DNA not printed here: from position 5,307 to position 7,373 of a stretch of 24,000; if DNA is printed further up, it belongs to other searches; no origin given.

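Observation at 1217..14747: Compact thiopeptide/pyritide-class RiPP operon in a strict-anaerobe background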

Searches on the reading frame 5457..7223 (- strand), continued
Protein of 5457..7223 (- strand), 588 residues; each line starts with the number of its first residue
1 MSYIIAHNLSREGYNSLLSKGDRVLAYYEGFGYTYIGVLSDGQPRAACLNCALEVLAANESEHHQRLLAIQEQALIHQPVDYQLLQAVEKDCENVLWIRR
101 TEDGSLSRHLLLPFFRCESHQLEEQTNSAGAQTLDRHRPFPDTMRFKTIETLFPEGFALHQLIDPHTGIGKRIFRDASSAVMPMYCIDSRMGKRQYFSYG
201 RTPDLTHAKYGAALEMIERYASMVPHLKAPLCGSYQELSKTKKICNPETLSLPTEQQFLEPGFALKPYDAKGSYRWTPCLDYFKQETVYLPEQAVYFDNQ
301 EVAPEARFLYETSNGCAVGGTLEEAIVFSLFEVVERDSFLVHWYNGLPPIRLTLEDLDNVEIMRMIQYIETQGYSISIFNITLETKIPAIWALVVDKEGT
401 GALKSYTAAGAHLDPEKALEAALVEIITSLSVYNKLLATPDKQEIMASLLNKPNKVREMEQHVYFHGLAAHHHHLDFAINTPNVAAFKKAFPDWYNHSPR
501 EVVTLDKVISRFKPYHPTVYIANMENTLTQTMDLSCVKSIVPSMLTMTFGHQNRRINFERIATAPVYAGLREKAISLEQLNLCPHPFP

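Call 16: find_encoding_contigs(protein=P0003, flank=10000, max_places=2)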
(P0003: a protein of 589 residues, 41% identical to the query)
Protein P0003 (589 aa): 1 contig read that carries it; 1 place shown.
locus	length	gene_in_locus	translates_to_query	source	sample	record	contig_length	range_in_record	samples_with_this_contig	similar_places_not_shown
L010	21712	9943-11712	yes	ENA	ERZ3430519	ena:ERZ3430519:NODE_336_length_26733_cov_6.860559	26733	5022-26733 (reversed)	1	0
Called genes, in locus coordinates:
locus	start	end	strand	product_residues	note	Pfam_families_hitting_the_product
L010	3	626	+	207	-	?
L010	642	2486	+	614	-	PF00664:ABC_membrane, PF00005:ABC_tran, PF02463:SMC_N (faint)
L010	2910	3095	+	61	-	PF19409:Thiopep_pre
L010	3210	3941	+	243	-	PF02463:SMC_N (weak), PF13476:AAA_23 (weak), PF00005:ABC_tran, PF13175:AAA_15 (faint), PF00004:AAA (faint), PF13304:AAA_21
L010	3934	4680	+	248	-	PF01061:ABC2_membrane, PF12698:ABC2_membrane_3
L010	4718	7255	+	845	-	-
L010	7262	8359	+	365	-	-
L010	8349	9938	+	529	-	-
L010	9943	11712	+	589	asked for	PF02624:YcaO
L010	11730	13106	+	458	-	-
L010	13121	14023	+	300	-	PF14028:Lant_dehydr_C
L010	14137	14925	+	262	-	PF00881:Nitroreductase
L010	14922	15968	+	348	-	-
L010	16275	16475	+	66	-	-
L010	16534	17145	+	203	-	PF04647:AgrB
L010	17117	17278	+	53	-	-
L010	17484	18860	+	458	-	PF02518:HATPase_c (weak), PF14501:HATPase_c_5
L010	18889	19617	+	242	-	PF00072:Response_reg, PF04397:LytTR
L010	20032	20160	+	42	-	-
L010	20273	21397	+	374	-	PF04055:Radical_SAM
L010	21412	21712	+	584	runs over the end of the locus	-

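Call 17: find_encoding_contigs(protein=P0005, flank=10000, max_places=2)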
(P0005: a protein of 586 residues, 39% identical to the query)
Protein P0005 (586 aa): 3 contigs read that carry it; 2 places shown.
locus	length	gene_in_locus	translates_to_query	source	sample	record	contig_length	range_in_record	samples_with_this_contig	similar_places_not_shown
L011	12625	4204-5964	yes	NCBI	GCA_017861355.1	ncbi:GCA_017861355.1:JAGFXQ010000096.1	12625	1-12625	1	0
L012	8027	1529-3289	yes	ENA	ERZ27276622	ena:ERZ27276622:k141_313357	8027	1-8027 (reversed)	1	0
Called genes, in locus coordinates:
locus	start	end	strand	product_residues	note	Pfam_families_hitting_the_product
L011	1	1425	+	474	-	?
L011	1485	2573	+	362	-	-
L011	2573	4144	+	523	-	-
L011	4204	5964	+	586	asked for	PF02624:YcaO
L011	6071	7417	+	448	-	-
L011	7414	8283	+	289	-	PF14028:Lant_dehydr_C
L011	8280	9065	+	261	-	PF00881:Nitroreductase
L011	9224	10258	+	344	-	-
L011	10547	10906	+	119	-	PF00072:Response_reg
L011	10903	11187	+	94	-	PF04397:LytTR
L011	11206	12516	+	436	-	PF14689:SPOB_a, PF02518:HATPase_c (weak), PF14501:HATPase_c_5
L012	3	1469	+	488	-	?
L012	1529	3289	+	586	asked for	PF02624:YcaO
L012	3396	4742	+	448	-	-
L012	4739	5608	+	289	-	PF14028:Lant_dehydr_C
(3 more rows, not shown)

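Call 36: search_dna_similar(query=window:5457-7223:-, collection=plasmids, mode=protein, max_rows=25)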
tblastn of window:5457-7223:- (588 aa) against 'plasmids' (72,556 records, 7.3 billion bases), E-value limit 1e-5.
Records with a match: 114; places in all: 129; records where one place covers at least 80% of the query: 7.
Best place of each record, by identity: <60% 114.
By first word of the organism name: Streptomyces 21; Bacillus 16; Staphylococcus 11; Rhizobium 8; Burkholderia 4; Azospirillum 4; Streptococcus 3; Gloeothece 3; Nostoc 3; Lactobacillus 3; and 30 more.
By predicted mobility (MOB-suite, as given by PLSDB): non-mobilizable 87; mobilizable 18; conjugative 9.
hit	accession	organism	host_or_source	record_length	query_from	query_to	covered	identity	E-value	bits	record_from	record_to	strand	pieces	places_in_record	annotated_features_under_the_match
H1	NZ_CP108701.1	Streptomyces sp. NBC_01006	-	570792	105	588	82%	29.1%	3e-46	182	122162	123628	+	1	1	TOMM precursor leader peptide-binding protein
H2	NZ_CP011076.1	Brevibacillus laterosporus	Oryza sativa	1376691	107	588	82%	28.9%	1e-49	192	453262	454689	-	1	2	none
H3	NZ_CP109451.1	Streptomyces sp. NBC_01471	-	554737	100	588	83%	28.5%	4e-46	182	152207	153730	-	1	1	TOMM precursor leader peptide-binding protein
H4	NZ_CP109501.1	Streptomyces sp. NBC_01426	-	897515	95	582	83%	27.8%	3e-41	168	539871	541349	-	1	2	TOMM precursor leader peptide-binding protein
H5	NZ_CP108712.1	Streptomyces sp. NBC_01001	-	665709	105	588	82%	27.7%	3e-44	177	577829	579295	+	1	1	TOMM precursor leader peptide-binding protein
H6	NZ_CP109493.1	Streptomyces sp. NBC_01435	-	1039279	105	588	82%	27.1%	6e-40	164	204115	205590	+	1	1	record has no annotation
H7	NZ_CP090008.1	Streptococcus salivarius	Homo sapiens,Human oral cavity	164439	142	588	76%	29.1%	2e-46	183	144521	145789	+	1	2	YcaO-like family protein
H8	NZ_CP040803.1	Streptococcus salivarius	Homo sapiens,Plaque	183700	142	588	76%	29.1%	2e-46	183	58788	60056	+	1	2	YcaO-like family protein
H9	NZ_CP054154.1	Streptococcus salivarius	Homo sapiens,single culture,oral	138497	142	588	76%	29.1%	3e-46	182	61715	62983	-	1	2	YcaO-like family protein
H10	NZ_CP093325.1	Bacillus sp. N5-665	whole organism,peat soil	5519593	200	581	65%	32.7%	4e-51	197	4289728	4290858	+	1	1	none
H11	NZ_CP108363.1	Streptomyces sp. NBC_01343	-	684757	161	588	73%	28.8%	7e-43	172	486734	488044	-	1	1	TOMM precursor leader peptide-binding protein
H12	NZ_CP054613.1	Paenibacillus cellulosilyticus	cell culture,soil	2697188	208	588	65%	32.2%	2e-51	198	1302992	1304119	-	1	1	none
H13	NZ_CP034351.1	Streptomyces sp. W1SF4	-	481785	161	588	73%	27.6%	1e-29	132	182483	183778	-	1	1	TOMM precursor leader peptide-binding protein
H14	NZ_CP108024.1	Streptomyces sp. NBC_00316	-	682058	100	588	83%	23.4%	5e-33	142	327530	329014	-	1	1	TOMM precursor leader peptide-binding protein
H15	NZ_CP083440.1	Clavibacter sp. A6099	Tomato,Cell culture,Seeds,Seeds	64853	192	588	68%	28.4%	3e-29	131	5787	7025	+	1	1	TOMM precursor leader peptide-binding protein | hypothetical protein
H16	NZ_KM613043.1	Macrococcoides caseolyticum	turkey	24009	200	588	66%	28.9%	1e-29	132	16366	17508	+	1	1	YcaO-like family protein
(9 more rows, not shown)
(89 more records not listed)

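Call 37: get_annotated_region(hit=H16, flank=12000)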
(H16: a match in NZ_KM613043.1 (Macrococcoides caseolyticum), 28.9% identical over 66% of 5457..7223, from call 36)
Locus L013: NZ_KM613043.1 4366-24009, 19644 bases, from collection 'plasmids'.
description: Macrococcoides caseolyticum strain 115 plasmid pBac115, complete sequence
organism: Macrococcoides caseolyticum (NCBI taxid 69966)
taxonomy: Bacteria; Bacillota; Bacilli; Bacillales; Staphylococcaceae; Macrococcoides; Macrococcoides caseolyticum
host: -; source: turkey; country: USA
typing (MOB-suite, as given by PLSDB): mobilizable; replicon rep_cluster_177; relaxase MOBP
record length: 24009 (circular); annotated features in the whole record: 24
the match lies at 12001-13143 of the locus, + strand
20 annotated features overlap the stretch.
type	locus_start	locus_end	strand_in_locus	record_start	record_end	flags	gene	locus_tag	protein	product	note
CDS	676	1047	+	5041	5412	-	-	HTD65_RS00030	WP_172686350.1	hypothetical protein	-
CDS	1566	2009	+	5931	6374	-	-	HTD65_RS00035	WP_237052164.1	hypothetical protein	-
CDS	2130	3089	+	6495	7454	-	-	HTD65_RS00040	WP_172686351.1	relaxase/mobilization nuclease domain-containing protein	-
CDS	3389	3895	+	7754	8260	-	-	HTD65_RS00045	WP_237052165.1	hypothetical protein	-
CDS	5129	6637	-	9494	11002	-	-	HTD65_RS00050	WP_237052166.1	primase C-terminal domain-containing protein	-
CDS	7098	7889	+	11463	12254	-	-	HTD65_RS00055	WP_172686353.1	ParA family protein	-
CDS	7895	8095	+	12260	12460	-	-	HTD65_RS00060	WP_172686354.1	plasmid replication-associated protein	-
CDS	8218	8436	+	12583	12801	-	-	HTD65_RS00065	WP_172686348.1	hypothetical protein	-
CDS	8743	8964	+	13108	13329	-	-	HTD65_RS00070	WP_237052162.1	thiocillin/thiostrepton family thiazolyl peptide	-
CDS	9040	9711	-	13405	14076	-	-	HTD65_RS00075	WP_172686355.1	SDR family oxidoreductase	-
CDS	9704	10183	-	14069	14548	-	-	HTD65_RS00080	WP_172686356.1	hypothetical protein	-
CDS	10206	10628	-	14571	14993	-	rplK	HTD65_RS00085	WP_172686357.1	50S ribosomal protein L11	GO:0006412 - translation [Evidence IEA]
CDS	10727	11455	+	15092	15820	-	-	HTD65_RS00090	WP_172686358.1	hypothetical protein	-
CDS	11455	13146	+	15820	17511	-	-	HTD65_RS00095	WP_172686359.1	YcaO-like family protein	-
CDS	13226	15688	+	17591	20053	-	-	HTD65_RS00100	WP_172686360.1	hypothetical protein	-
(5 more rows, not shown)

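Call 60: find_encoding_contigs(protein=P0015, flank=10000, max_places=1)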
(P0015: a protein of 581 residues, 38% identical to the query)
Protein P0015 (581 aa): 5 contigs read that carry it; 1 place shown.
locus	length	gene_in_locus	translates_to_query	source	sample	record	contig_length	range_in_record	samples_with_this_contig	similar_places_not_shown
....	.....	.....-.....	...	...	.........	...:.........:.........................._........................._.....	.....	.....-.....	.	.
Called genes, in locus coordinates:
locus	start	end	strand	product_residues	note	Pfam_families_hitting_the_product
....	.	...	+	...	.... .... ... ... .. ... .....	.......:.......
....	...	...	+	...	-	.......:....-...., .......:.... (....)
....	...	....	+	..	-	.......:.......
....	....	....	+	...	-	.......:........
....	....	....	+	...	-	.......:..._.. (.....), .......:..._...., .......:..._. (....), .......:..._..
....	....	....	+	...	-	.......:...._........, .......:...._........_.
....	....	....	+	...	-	-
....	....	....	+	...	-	-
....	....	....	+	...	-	-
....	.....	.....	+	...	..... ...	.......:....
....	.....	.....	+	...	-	-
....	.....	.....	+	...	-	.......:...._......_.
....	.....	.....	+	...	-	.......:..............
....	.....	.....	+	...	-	-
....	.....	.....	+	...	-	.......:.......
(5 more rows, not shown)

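Call 61: find_encoding_contigs(protein=P0020, flank=10000, max_places=1)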
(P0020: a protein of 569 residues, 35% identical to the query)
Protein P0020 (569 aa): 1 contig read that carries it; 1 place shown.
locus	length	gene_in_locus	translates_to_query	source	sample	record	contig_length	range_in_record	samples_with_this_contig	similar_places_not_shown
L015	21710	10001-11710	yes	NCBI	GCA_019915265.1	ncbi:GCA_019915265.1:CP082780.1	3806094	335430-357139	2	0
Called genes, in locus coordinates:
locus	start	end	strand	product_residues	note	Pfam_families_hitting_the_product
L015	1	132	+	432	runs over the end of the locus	PF11796:DUF3323, PF23947:DUF7281 (faint), PF09664:DUF2399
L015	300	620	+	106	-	PF18899:DUF5655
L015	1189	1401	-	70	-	-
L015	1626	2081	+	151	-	PF12867:DinB_2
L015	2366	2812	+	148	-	PF04266:ASCH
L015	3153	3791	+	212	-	-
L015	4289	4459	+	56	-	-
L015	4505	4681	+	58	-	-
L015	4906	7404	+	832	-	PF04738:Lant_dehydr_N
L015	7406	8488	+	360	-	-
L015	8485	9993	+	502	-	-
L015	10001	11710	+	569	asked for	PF02624:YcaO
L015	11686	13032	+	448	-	-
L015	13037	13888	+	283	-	PF14028:Lant_dehydr_C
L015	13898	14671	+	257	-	PF00881:Nitroreductase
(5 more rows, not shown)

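Call 62: find_encoding_contigs(protein=P0012, flank=10000, max_places=1)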
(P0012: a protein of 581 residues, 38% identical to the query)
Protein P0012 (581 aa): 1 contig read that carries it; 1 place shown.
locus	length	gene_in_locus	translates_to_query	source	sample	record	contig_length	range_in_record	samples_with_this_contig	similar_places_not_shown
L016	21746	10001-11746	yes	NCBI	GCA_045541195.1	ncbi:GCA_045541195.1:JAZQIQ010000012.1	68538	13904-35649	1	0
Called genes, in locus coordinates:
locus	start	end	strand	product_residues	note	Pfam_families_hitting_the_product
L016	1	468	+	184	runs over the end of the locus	PF04647:AgrB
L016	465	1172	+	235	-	PF00072:Response_reg, PF04397:LytTR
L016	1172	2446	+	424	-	PF02518:HATPase_c (weak), PF14501:HATPase_c_5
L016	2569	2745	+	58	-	-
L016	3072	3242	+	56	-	-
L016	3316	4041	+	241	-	PF02463:SMC_N (weak), PF00005:ABC_tran, PF13175:AAA_15 (faint), PF13304:AAA_21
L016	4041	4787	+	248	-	PF01061:ABC2_membrane, PF12698:ABC2_membrane_3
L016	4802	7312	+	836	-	-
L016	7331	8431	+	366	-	-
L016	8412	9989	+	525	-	-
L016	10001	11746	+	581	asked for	PF02624:YcaO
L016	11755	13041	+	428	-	-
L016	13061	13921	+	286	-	PF14028:Lant_dehydr_C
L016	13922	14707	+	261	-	PF00881:Nitroreductase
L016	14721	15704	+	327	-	-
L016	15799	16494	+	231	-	PF00072:Response_reg, PF04397:LytTR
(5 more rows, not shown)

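Call 67: get_annotated_region(hit=H1, flank=9000)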
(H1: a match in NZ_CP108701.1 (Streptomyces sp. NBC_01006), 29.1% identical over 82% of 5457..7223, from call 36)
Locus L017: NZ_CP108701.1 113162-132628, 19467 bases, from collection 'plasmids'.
description: Streptomyces sp. NBC_01006 plasmid unnamed1, complete sequence
organism: Streptomyces sp. NBC_01006 (NCBI taxid 2903716)
taxonomy: Bacteria; Actinomycetota; Actinomycetes; Kitasatosporales; Streptomycetaceae; Streptomyces; Streptomyces sp. NBC 01006
host: -; source: -; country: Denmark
typing (MOB-suite, as given by PLSDB): non-mobilizable
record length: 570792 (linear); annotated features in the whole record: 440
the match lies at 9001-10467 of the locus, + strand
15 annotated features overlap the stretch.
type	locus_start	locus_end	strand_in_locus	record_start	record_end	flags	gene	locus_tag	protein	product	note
CDS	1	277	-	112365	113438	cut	-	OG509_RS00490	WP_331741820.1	nucleotide disphospho-sugar-binding domain-containing protein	-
CDS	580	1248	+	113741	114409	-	-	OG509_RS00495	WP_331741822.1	SGNH/GDSL hydrolase family protein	-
CDS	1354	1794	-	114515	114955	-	-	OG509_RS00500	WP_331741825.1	transglycosylase SLT domain-containing protein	-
CDS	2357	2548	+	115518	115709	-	-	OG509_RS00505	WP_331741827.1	thiazolylpeptide-type bacteriocin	-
CDS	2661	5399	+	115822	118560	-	-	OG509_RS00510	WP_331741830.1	lantibiotic dehydratase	-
CDS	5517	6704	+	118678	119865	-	-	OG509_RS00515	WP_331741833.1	lantibiotic dehydratase C-terminal domain-containing protein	-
CDS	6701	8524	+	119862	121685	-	-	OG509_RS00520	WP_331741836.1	hypothetical protein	-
CDS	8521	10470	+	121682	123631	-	-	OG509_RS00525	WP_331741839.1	TOMM precursor leader peptide-binding protein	-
CDS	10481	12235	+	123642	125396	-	-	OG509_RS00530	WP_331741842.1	thiopeptide-type bacteriocin biosynthesis protein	-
CDS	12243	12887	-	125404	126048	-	-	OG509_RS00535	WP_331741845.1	CatB-related O-acetyltransferase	GO:0046677 - response to antibiotic [Evidence IEA]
CDS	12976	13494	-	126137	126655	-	-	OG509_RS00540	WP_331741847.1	nuclear transport factor 2 family protein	-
CDS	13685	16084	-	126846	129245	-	-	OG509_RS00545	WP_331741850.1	serine hydrolase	GO:0030655 - beta-lactam antibiotic catabolic process [Evidence IEA]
CDS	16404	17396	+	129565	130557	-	-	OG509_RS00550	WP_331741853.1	COX15/CtaA family protein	GO:0006784 - heme A biosynthetic process [Evidence IEA]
CDS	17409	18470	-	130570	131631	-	-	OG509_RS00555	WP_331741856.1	FUSC family protein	-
CDS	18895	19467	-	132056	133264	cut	-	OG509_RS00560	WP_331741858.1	FAD-dependent monooxygenase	-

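Call 68: get_annotated_region(hit=H7, flank=9000)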
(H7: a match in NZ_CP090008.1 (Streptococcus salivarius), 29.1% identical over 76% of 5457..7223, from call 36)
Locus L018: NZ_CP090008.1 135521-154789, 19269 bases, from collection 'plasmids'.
description: Streptococcus salivarius strain SALI-10 plasmid pSaLI10, complete sequence
organism: Streptococcus salivarius (NCBI taxid 1304)
taxonomy: Bacteria; Bacillota; Bacilli; Lactobacillales; Streptococcaceae; Streptococcus; Streptococcus salivarius
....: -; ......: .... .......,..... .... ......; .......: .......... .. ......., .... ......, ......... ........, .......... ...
typing (MOB-suite, as given by PLSDB): non-mobilizable; replicon rep_cluster_199
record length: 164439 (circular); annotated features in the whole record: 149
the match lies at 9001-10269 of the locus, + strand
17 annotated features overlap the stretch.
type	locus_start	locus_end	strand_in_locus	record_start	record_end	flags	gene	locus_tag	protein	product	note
CDS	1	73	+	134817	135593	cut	-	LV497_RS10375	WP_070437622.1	hypothetical protein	-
CDS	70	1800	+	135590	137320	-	-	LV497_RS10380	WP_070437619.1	YcaO-like family protein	-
CDS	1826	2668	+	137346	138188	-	-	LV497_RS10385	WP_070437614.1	ABC transporter ATP-binding protein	-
CDS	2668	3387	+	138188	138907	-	-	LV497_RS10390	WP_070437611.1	ABC transporter permease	-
CDS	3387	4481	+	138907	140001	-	-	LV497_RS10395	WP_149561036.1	M20/M25/M40 family metallo-hydrolase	-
CDS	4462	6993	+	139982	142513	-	-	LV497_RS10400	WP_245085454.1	lantibiotic dehydratase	-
CDS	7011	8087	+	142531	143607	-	-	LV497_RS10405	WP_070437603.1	hypothetical protein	-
CDS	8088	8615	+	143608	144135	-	-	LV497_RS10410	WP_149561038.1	hypothetical protein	-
CDS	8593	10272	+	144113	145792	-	-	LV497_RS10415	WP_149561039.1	YcaO-like family protein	-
CDS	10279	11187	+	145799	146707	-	-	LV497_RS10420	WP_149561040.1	thiopeptide-type bacteriocin biosynthesis protein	-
CDS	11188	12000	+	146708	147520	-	-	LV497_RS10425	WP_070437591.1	SagB/ThcOx family dehydrogenase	-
CDS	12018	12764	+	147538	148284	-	-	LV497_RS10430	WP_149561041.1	hypothetical protein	-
CDS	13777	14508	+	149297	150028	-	-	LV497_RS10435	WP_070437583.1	response regulator transcription factor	-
CDS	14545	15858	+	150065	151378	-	-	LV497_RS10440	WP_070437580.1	GHKL domain-containing protein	-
CDS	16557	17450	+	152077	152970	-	-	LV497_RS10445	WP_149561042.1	ribonuclease D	-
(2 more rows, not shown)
